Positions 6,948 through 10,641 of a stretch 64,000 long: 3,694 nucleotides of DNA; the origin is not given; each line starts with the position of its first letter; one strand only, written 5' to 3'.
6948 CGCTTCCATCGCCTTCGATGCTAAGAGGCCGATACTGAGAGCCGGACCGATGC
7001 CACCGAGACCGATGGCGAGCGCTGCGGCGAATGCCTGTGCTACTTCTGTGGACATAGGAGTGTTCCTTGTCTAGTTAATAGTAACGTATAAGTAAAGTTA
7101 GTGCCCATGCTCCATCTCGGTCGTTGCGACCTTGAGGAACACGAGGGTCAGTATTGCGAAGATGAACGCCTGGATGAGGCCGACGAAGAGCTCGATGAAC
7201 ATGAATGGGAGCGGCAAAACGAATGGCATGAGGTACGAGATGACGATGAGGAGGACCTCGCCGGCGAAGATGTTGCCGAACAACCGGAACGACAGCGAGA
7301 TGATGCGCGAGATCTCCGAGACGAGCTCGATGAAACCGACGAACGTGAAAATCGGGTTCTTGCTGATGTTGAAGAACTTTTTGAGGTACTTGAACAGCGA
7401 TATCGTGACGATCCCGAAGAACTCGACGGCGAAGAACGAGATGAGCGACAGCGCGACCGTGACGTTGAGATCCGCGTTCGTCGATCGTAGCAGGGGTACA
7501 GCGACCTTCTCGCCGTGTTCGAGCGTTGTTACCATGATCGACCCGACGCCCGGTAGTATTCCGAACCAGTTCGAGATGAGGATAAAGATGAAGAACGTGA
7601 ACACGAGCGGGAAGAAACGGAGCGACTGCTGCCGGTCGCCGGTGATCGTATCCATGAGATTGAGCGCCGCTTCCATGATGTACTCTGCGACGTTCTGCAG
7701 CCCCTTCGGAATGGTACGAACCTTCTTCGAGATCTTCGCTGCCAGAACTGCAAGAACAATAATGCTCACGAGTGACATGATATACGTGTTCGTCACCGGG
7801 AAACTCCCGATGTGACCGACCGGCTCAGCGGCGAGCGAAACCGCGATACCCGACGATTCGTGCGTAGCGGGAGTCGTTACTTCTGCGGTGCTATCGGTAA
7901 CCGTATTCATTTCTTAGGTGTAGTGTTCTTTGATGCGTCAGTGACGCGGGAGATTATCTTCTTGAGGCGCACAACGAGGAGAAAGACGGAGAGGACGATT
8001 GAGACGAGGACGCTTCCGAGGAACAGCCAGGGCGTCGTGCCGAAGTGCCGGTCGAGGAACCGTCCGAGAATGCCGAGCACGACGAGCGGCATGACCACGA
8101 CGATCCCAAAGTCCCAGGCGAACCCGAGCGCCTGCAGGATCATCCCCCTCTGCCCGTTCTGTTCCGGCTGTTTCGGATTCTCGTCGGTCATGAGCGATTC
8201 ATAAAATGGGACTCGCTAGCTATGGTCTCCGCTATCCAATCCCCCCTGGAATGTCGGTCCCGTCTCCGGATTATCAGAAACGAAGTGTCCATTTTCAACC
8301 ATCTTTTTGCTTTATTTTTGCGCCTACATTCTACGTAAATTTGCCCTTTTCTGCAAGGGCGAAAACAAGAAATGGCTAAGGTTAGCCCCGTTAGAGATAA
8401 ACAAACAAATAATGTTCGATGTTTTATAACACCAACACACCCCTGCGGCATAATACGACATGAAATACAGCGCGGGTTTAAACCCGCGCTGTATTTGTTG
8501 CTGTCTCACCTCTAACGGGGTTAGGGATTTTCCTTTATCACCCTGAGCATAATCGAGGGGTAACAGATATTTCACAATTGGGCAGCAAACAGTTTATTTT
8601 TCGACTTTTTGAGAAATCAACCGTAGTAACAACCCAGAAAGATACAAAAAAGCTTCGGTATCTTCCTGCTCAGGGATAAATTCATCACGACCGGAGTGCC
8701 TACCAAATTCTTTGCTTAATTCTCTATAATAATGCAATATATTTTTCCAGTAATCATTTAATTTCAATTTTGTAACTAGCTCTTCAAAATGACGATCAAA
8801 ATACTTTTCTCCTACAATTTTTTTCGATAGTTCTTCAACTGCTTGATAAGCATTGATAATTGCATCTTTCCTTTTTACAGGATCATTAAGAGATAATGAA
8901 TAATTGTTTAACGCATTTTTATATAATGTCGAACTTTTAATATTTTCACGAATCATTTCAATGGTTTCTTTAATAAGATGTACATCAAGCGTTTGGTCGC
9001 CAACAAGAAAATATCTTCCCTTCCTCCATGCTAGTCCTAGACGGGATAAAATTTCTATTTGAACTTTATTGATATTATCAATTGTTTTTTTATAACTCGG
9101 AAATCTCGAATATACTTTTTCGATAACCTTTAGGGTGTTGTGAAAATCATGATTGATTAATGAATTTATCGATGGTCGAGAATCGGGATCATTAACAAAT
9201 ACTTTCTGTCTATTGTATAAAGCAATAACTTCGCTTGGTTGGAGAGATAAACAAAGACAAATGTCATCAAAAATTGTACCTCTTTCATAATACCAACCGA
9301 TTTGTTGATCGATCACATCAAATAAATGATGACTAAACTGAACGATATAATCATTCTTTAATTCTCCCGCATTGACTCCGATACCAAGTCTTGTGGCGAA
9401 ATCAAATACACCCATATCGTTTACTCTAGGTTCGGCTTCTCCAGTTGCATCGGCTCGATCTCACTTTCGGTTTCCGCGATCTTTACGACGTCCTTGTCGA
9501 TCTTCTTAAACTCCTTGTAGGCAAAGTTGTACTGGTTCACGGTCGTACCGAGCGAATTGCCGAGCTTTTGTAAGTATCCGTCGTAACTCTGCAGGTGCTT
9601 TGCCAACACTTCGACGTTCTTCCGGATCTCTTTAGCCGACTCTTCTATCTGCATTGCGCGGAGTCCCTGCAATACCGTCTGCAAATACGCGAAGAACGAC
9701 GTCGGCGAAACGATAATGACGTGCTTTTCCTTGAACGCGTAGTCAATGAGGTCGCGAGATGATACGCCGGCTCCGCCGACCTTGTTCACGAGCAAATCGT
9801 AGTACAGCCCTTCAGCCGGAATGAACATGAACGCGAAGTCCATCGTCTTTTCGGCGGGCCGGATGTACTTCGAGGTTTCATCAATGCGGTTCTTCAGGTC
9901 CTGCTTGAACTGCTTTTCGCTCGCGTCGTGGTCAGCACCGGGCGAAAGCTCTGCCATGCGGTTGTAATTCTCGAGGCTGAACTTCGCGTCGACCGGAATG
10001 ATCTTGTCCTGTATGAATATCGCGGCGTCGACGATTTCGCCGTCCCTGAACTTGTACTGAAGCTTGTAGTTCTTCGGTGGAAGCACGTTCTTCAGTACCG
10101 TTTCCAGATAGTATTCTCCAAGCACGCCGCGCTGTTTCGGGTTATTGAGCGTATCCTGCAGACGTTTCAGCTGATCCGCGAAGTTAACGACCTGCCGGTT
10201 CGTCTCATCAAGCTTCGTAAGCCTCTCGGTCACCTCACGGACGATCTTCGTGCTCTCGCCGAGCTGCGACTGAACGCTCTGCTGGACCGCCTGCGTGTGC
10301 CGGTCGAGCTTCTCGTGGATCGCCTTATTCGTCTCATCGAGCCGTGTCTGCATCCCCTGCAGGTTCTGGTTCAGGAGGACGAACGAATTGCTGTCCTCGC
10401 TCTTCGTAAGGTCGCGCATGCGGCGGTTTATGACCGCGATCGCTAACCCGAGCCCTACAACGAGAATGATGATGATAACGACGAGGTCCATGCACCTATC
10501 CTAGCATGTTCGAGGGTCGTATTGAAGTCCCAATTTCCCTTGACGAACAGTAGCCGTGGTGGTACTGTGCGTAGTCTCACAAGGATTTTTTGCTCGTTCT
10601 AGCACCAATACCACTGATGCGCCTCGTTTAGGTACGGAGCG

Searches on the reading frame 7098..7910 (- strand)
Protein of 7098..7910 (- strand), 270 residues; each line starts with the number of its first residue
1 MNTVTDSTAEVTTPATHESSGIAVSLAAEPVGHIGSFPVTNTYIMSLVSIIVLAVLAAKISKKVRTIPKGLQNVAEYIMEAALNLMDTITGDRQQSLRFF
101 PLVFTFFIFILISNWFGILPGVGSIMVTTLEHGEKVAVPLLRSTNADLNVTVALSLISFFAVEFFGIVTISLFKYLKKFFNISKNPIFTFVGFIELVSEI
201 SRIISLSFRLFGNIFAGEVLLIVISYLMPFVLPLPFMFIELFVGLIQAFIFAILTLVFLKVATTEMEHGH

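Call 24: search_protein_families(library=pfam, proteins=[window:7098-7910:-], max_evalue=0.00001)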
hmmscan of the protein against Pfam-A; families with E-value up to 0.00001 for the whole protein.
window:7098-7910:- (270 aa): 1 family
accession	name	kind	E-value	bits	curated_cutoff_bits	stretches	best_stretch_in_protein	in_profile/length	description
PF00119.25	ATP-synt_A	-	7.5e-45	153.9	33.9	1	45-260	4-217/217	ATP synthase A chain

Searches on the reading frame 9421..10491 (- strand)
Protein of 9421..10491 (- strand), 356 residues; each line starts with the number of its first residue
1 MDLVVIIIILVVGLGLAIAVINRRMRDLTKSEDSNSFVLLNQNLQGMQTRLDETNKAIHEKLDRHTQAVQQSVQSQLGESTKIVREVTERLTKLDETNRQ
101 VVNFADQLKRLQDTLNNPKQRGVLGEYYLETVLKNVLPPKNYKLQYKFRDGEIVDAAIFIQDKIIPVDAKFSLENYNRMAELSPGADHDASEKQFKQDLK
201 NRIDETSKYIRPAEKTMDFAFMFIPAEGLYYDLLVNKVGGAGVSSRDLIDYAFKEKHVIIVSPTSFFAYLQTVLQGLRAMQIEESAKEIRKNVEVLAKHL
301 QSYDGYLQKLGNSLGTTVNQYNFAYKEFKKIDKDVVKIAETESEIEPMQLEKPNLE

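Call 24: search_protein_families(library=pfam, proteins=[window:9421-10491:-], max_evalue=0.00001)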
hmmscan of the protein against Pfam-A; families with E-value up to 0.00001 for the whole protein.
window:9421-10491:- (356 aa): 1 family
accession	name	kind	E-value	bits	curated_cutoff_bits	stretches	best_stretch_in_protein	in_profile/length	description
PF02646.22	RmuC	-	4.7e-52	177.3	26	1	56-341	8-280/291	RmuC family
